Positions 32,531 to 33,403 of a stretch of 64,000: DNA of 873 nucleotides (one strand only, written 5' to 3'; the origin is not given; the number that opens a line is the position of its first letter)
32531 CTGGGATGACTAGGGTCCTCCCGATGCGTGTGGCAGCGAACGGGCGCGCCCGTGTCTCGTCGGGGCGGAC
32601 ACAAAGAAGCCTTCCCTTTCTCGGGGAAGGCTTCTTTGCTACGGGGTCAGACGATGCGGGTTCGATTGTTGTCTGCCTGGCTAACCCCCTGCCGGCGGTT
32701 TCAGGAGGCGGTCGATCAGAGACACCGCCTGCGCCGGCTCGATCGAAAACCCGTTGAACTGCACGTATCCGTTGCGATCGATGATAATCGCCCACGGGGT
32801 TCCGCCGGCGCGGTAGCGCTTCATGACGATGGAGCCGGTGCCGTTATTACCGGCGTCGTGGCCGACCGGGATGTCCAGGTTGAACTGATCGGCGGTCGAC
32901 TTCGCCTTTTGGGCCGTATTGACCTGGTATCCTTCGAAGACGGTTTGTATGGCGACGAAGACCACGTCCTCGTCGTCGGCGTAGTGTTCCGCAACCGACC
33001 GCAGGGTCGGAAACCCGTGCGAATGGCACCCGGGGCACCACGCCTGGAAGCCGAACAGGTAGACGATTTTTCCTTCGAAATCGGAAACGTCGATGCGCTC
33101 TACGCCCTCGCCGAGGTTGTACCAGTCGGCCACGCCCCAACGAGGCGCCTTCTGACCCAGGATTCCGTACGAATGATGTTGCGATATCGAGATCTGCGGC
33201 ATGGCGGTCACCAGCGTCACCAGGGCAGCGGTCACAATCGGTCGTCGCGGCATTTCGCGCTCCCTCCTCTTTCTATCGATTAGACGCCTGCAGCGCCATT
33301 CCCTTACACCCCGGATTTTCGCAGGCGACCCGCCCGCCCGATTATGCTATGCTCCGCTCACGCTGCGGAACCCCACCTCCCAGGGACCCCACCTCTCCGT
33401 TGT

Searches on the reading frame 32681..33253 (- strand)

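Call 17: search_protein_families(library=pfam, proteins=[window:32681-33253:-], max_evalue=0.01)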
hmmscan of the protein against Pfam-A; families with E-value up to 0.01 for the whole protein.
window:32681-33253:- (190 aa): 4 families
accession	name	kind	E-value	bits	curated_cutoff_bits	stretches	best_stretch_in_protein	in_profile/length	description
PF00578.27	AhpC-TSA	-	3.4e-09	37.1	26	1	33-165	2-122/124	AhpC/TSA family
PF08534.16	Redoxin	-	1e-08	35.6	26.6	1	49-168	16-132/148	Redoxin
PF13098.12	Thioredoxin_2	-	0.0001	23.1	27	1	62-169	7-100/104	Thioredoxin-like domain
PF13905.12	Thioredoxin_8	-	0.0017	19.1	27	1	61-164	1-94/94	Thioredoxin-like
